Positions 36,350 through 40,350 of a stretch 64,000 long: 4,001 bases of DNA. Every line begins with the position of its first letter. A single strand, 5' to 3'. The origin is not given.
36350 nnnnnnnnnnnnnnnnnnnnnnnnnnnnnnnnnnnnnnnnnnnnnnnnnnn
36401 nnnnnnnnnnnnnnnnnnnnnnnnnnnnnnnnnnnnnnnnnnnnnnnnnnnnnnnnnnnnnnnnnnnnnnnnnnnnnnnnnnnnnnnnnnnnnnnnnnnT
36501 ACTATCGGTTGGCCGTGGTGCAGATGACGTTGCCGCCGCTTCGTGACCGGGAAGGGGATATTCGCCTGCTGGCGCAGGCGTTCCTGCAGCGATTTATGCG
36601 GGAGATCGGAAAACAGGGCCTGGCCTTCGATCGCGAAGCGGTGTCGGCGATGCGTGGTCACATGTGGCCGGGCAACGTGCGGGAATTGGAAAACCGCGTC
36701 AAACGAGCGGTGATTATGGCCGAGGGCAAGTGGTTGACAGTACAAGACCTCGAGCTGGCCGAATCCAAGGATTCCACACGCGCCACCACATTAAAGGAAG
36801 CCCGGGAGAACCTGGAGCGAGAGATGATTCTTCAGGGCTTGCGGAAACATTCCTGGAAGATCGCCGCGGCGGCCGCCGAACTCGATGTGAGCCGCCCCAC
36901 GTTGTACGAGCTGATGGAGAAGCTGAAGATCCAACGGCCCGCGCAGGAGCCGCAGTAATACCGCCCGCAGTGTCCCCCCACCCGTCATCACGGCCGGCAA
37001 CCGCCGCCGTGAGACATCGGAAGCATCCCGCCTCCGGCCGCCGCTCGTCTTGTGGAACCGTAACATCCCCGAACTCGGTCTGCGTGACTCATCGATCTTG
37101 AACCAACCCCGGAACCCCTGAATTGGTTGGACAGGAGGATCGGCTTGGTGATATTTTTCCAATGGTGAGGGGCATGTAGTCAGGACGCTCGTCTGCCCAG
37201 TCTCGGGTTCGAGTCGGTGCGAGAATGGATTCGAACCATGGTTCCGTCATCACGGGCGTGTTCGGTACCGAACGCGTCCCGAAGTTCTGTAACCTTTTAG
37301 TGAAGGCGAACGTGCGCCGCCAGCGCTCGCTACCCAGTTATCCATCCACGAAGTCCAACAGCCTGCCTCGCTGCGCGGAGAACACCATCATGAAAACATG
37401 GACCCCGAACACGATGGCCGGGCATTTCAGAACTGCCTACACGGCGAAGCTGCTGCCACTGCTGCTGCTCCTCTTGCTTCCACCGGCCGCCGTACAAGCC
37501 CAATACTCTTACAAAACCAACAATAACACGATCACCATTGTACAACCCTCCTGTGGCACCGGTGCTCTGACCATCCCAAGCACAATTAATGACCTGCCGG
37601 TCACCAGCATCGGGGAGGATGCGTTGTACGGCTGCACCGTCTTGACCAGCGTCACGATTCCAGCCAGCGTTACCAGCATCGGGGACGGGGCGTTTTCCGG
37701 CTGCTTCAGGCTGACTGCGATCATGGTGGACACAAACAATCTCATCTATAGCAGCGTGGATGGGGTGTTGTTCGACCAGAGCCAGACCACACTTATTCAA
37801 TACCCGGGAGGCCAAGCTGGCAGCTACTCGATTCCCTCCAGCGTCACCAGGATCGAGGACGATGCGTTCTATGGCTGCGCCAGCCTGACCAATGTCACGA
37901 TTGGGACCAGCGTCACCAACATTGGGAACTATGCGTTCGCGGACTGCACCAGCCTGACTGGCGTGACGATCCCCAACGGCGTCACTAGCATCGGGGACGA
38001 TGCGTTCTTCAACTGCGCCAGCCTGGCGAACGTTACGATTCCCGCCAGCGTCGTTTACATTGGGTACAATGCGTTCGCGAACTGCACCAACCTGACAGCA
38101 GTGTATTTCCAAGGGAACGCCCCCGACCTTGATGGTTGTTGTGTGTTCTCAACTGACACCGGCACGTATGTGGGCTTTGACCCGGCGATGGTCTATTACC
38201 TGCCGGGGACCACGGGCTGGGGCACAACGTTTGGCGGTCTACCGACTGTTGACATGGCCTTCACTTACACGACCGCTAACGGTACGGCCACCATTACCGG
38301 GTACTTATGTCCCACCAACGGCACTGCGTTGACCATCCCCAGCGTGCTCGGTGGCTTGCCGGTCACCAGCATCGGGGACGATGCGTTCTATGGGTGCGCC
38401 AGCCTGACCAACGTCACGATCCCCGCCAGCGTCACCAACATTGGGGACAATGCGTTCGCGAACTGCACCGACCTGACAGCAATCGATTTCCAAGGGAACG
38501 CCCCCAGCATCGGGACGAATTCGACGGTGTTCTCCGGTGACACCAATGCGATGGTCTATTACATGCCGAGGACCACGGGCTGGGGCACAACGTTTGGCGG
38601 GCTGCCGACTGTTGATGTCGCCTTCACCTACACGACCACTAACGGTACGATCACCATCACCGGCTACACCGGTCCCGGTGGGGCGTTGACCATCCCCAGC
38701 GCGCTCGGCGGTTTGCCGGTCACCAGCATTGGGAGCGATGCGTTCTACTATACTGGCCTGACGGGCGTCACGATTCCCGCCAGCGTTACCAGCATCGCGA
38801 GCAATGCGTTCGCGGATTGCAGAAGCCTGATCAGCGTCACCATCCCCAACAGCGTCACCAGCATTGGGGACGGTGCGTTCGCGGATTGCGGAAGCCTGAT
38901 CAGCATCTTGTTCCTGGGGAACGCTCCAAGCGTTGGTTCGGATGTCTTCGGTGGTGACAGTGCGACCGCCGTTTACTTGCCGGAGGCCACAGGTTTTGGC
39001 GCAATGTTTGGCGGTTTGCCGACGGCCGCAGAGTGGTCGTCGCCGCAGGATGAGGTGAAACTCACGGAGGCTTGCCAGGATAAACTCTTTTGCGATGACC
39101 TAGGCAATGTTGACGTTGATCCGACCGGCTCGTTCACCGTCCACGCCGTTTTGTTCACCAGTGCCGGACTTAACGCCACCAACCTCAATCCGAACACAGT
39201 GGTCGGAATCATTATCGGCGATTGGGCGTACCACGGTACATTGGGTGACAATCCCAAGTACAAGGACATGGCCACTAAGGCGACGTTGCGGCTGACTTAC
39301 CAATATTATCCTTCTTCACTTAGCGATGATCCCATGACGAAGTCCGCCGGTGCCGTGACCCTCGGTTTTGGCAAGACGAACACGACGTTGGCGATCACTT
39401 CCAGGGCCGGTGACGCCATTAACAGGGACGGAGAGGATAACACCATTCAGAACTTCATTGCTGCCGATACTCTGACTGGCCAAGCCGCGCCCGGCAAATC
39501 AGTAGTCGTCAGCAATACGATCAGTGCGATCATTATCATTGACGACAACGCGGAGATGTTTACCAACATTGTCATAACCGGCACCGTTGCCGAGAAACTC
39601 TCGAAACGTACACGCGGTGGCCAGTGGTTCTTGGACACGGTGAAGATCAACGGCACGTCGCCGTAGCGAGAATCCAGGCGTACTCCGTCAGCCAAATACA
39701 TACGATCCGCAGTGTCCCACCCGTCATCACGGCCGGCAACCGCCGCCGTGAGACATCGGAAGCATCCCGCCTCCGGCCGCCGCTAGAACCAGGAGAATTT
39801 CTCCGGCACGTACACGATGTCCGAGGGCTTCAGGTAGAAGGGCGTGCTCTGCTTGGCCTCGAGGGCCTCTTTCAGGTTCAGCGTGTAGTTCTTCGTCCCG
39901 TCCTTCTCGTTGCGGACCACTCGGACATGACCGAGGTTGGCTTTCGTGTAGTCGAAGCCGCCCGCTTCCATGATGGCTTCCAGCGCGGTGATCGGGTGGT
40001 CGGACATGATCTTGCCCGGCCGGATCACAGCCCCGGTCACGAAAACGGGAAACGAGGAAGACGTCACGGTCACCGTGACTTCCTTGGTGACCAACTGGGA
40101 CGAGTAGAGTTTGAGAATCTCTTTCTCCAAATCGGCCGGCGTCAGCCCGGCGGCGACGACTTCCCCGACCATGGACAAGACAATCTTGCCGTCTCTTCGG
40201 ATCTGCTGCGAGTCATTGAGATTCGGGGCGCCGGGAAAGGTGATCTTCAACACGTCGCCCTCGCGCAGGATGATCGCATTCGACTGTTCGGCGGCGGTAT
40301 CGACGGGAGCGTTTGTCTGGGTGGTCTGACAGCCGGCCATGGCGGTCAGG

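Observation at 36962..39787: BspA-type LRR surface-protein gene bracketed by 80-bp direct repeats and preceded by a tRNA T-arm-like remnant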

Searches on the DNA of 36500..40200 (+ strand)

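Call 6: search_rna_families(source=window, start=36500, end=40200, threshold=evalue, max_evalue=10)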
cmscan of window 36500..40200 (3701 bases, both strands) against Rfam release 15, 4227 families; matches with E-value up to 10: 2.
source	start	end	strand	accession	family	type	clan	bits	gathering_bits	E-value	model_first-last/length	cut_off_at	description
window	37445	37534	-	RF00285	snoZ6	Gene; snRNA; snoRNA; CD-box;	-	23.3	35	0.033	1-91/91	no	Z6 small nucleolar RNA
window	37877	37936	-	RF00144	mir-199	Gene; miRNA;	-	15.3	60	8.8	1-80/80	no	mir-199 microRNA precursor family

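Call 30: search_rna_families(source=window, start=37150, end=37300, threshold=evalue, max_evalue=10, show_alignments=3)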
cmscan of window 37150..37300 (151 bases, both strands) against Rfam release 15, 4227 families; matches with E-value up to 10: 3.
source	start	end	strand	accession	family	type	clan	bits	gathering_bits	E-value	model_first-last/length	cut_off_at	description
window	37225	37254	+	RF01114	TMV_UPD-PK1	Cis-reg;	-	12.5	33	8.4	1-22/22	no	Pseudoknot of upstream pseudoknot domain (UPD) of the 3'UTR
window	37225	37239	+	RF04351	Plastid-psbl-rps4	Cis-reg;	-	11.6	68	6.6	10-24/53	no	Plastid-psbl-rps4 3UTR RNA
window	37225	37257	-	RF01145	sR14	Gene; snRNA; snoRNA; CD-box;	-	9.1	38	2.7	1-54/54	no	Small nucleolar RNA sR14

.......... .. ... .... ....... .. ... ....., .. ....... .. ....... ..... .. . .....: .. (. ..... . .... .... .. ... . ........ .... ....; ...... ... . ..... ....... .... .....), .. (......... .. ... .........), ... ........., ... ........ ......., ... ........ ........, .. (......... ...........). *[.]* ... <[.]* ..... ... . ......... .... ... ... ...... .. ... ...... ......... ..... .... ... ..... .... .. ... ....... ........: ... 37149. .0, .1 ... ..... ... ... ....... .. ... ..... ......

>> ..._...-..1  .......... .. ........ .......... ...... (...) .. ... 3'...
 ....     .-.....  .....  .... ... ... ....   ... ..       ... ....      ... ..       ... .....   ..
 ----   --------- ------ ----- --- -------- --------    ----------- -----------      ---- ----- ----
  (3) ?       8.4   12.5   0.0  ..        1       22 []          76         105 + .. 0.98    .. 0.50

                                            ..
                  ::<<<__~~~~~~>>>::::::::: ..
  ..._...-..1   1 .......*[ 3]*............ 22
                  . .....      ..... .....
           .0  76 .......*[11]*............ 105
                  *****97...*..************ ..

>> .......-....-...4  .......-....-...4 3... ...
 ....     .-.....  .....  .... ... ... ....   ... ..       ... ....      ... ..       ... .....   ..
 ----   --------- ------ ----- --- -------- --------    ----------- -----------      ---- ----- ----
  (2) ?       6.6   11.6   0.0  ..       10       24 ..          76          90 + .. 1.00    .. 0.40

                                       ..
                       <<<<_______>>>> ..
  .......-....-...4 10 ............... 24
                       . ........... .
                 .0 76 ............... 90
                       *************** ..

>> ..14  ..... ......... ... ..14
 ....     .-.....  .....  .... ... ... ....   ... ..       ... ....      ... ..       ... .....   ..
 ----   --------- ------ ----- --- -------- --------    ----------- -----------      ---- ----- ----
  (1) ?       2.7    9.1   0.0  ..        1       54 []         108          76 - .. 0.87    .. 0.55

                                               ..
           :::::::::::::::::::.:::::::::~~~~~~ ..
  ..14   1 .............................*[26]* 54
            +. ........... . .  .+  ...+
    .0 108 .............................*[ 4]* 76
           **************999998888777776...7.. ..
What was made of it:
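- Tried and rejected: Rfam finds nothing relevant (calls 6, 30).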

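Call 88: search_dna_similar(query=window:37046-39706:+, collection=plasmids, mode=distant, max_rows=8)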
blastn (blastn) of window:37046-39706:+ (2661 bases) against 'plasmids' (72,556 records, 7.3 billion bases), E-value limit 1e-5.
No match.

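Call 89: search_dna_similar(query=window:37046-39706:+, collection=phages, mode=distant, max_rows=8)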
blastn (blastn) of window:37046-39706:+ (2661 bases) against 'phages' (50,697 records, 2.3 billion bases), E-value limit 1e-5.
No match.

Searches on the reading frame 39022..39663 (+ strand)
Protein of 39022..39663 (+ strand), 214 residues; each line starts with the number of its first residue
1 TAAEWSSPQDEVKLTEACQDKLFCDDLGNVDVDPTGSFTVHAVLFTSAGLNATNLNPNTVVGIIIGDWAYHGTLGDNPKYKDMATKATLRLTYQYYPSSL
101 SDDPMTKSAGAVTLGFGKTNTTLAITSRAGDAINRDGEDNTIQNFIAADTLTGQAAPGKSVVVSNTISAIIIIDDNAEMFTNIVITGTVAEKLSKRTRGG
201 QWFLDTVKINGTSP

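Call 47: search_protein_representatives(protein=window:39022-39663:+)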
Query: 214 residues. Proteins with E-value up to 0.001 (for the whole library): 37; up to 1e-10: 19; up to 1e-30: 11. The best 37 are listed.
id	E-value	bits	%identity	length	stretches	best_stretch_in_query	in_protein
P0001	1.8e-135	465.4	100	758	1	1-214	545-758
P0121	3.0e-49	183.8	57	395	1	3-213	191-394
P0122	1.8e-47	178.0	59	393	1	4-199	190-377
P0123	4.9e-46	173.4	57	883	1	4-213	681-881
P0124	2.3e-43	164.6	57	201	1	16-213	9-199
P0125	3.4e-40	154.3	52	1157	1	5-213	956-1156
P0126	3.7e-40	154.2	52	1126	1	4-213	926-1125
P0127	1.4e-39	152.2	54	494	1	6-213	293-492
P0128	7.0e-38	146.7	50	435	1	5-213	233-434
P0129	4.1e-37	144.2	46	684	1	4-213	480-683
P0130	7.3e-35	136.9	52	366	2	59-213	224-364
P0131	3.6e-21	92.2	48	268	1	5-130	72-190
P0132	5.4e-21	91.6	53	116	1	103-213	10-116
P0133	2.5e-15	73.1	37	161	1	46-213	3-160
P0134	3.9e-14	69.2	26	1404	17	24-100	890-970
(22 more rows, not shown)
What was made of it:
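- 39022..39663 (+): C-terminal domain of 214 aa belonging to a rare uncharacterised family that always sits at the extreme C-terminus. 37 hits in 1.84 billion representatives (call 47).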

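Call 49: find_encoding_contigs(protein=P0129, flank=4000, max_places=4)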
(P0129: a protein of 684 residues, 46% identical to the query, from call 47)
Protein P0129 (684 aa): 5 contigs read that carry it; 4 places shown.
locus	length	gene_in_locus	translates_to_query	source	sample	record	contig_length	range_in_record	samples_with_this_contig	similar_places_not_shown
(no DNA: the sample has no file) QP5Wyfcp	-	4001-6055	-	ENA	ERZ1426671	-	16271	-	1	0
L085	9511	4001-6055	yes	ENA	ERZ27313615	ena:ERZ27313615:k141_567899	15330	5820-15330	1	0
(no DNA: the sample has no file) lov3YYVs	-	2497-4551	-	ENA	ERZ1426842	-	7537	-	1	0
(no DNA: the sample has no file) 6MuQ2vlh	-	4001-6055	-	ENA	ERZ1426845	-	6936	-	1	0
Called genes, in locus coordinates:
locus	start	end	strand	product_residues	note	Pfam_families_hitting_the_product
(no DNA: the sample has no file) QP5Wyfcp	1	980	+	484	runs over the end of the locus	PF00884:Sulfatase, PF16347:SGSH_C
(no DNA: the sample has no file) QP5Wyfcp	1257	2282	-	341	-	PF03951:Gln-synt_N, PF00120:Gln-synt_C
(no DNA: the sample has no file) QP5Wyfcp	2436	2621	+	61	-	-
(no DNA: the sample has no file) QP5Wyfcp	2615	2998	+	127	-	PF01636:APH (faint)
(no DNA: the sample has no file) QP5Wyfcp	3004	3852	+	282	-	PF00481:PP2C (faint), PF13672:PP2C_2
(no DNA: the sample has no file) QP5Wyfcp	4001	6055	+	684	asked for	PF13306:LRR_5, PF18998:Flg_new_2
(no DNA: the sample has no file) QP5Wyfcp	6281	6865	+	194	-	PF00702:Hydrolase, PF12710:HAD (faint), PF13419:HAD_2, PF13242:Hydrolase_like (faint)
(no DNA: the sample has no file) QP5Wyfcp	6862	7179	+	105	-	PF03091:CutA1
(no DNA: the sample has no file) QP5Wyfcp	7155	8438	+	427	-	PF02985:HEAT (faint), PF13646:HEAT_2 (weak), PF00085:Thioredoxin (weak), PF13098:Thioredoxin_2, PF13174:TPR_6 (faint)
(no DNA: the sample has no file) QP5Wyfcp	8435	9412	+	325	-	-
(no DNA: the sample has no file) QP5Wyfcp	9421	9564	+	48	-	?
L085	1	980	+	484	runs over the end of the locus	PF00884:Sulfatase, PF16347:SGSH_C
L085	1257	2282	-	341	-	PF03951:Gln-synt_N, PF00120:Gln-synt_C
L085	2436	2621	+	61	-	-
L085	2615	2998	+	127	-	PF01636:APH (faint)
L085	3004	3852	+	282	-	PF00481:PP2C (faint), PF13672:PP2C_2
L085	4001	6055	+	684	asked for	PF13306:LRR_5, PF18998:Flg_new_2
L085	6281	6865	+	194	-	PF00702:Hydrolase, PF12710:HAD (faint), PF13419:HAD_2, PF13242:Hydrolase_like (faint)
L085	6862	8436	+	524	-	PF03091:CutA1, PF13174:TPR_6 (faint), PF02985:HEAT (faint), PF13646:HEAT_2 (weak), PF00085:Thioredoxin (weak), PF13098:Thioredoxin_2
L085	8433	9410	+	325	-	-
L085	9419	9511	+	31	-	?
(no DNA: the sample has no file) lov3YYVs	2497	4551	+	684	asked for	PF13306:LRR_5, PF18998:Flg_new_2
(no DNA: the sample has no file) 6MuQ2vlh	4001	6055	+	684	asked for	PF13306:LRR_5, PF18998:Flg_new_2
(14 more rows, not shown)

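Call 50: find_encoding_contigs(protein=P0123, flank=4000, max_places=4)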
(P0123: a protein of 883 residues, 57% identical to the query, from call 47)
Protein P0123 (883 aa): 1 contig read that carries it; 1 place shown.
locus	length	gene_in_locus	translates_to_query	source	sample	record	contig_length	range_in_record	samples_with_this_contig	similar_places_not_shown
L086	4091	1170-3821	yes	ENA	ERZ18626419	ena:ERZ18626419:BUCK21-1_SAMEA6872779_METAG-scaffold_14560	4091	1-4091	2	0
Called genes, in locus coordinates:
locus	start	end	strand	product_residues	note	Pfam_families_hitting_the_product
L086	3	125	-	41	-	?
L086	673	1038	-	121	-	-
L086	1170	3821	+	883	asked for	PF13306:LRR_5, PF18998:Flg_new_2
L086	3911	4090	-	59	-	?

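Call 57: search_protein_families(library=pfam, max_evalue=0.001, proteins=[window:39022-39663:+])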
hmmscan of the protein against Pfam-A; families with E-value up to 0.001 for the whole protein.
window:39022-39663:+ (214 aa): 0 families
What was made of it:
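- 39022..39663 (+): No Pfam match (call 57).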

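Call 64: predict_structure(alignment_id=A2)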
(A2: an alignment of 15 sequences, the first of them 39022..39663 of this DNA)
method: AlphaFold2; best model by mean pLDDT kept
length: 214 residues; sequences in the alignment: 15
mean_pLDDT: 87.1   pTM: 0.83
mean pLDDT of the five models: 87.1, 57.9, 56.8, 56.0, 52.7
residues with pLDDT >= 90: 114; 70-90: 80; 50-70: 15; < 50: 5
segments of 3 or more residues with pLDDT < 50: 1-5
pLDDT, mean of each block of 10 residues (from residue 1): 56 94 80 92 86 92 96 96 96 84 88 94 96 72 88 82 93 94 90 75 85 86
secondary structure, 60 per line:
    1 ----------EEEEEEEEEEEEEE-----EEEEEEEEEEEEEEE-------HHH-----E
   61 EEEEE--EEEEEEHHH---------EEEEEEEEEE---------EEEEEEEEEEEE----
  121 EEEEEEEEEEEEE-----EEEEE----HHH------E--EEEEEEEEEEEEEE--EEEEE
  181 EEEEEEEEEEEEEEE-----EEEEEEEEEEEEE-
elements in order: E11-24 E30-44 E60-65 E68-73 E86-95 E105-116 E121-133 E139-143 E160-173 E176-195 E201-213

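Call 66: fold_search(model_id=the predicted structure, library=pdb)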
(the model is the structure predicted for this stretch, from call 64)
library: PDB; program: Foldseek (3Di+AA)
matches with E <= 10: 1331; with E <= 0.001: 0
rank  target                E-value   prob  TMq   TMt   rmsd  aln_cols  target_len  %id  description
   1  3rwt_A                2.4e-03  0.20  0.14  0.13  22.1       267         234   10  Crystal structure of circular permutated Red Fluorescent Protein mKate(cp 154-153) (released 2011-06-15)
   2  7y96_A                1.4e-02  0.07  0.10  0.08  23.8       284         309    8  Crystal structure of the carboxy-terminal domain of a coronavirus M protein fused with a split GFP (released 2022-08-17)
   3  8rh7_A                1.7e-02  0.33  0.21  0.15  17.0       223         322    8  CryoEM structure of human rho1 GABAA receptor in complex with GABA and estradiol in primed state (released 2024-08-28)
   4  8xjc_A                1.8e-02  0.13  0.14  0.12  16.4       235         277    8  a novel haemophore of of Riemerella anatipestifer (released 2025-06-25)
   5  8b2y_A                1.8e-02  0.11  0.12  0.12  22.6       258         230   10  Structure of the weakly red fluorescent protein csiFP4 from Clytia simplex (released 2023-09-27)
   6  5obh_A                2.1e-02  0.33  0.20  0.20  16.4       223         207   12  Crystal structure of glycine binding protein in complex with bicuculline (released 2018-08-01)
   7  7egr_B                2.5e-02  0.28  0.18  0.19  17.1       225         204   10  Co-crystal structure of Ac-AChBPP in complex with RgIA (released 2022-04-06)
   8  5oad_A                2.5e-02  0.28  0.19  0.20  16.2       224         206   11  Crystal structure of mutant AChBP in complex with HEPES (T53F, Q74R, Y110A, I135S, G162E) (released 2018-08-01)
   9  5oad_E                2.6e-02  0.30  0.20  0.20  16.1       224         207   11  Crystal structure of mutant AChBP in complex with HEPES (T53F, Q74R, Y110A, I135S, G162E) (released 2018-08-01)
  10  5oaj_J                2.6e-02  0.30  0.19  0.19  16.2       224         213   11  Crystal structure of mutant AChBP in complex with tropisetron (T53F, Q74R, Y110A, I135S, G162E) (released 2018-08-01)
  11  2wis_B                2.7e-02  0.11  0.14  0.13  20.1       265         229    7  Fluorescent protein KillerRed in the bleached state (released 2009-08-11)
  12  7yre_A                2.7e-02  0.10  0.13  0.13  21.7       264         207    9  Crystal structure of a bright green fluorescent protein (StayGold) with triple mutations (N137A, Q140S, Y187F) in jell (released 2023-08-16)
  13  7q5c                  2.9e-02  0.10  0.15  0.13  21.9       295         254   10  Crystal structure of OmpG in space group 96 (released 2022-11-16)
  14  8rh8_A                3.0e-02  0.28  0.21  0.16  17.2       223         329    9  CryoEM structure of human rho1 GABAA receptor in complex with GABA and estradiol in desensitized state (released 2024-08-28)
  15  8b2y_B                3.3e-02  0.11  0.13  0.12  20.4       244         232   10  Structure of the weakly red fluorescent protein csiFP4 from Clytia simplex (released 2023-09-27)
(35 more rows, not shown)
